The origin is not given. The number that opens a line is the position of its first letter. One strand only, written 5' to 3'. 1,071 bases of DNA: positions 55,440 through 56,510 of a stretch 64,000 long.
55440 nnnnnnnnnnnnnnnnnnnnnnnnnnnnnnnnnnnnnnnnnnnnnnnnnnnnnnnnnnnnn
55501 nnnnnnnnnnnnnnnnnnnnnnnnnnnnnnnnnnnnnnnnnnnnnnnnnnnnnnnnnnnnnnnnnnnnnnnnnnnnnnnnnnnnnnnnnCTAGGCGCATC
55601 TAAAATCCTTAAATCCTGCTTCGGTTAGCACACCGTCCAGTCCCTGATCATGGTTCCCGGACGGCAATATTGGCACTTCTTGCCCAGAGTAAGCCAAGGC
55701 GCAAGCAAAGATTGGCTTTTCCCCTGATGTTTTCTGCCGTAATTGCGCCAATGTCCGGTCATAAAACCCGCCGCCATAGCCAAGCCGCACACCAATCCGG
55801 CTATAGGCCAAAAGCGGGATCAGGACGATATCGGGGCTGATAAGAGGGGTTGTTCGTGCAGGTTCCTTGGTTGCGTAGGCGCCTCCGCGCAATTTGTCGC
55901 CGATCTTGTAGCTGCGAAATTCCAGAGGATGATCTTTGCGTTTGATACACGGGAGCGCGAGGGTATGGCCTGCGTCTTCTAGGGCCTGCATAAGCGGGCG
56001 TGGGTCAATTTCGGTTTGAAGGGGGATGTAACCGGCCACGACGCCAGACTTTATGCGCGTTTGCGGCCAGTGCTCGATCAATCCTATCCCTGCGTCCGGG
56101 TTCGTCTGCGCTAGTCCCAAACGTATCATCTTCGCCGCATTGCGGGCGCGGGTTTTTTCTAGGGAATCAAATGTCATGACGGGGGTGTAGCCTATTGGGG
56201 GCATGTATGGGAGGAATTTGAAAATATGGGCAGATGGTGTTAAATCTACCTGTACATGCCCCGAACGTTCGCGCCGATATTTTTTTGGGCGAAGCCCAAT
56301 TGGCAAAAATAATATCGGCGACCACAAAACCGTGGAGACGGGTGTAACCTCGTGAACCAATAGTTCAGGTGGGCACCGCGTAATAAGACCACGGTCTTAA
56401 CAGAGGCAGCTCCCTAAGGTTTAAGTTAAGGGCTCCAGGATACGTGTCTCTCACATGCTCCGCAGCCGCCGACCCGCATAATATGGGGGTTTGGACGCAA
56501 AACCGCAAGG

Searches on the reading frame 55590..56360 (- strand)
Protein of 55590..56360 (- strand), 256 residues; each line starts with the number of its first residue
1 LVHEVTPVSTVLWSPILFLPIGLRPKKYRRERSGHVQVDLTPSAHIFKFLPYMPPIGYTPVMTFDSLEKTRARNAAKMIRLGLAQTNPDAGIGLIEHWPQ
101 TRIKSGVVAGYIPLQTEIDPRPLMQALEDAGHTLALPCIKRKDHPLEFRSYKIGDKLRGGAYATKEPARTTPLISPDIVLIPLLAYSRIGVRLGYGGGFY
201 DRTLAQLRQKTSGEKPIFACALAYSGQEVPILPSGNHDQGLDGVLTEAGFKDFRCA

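Call 19: search_protein_families(library=pfam, proteins=[window:55590-56360:-], max_evalue=0.001)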
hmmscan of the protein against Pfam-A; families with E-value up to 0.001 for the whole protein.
window:55590-56360:- (256 aa): 1 family
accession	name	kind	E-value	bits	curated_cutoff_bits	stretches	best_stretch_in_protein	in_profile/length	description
PF01812.26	5-FTHF_cyc-lig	-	9.8e-30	104.3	27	1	94-247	30-186/186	5-formyltetrahydrofolate cyclo-ligase family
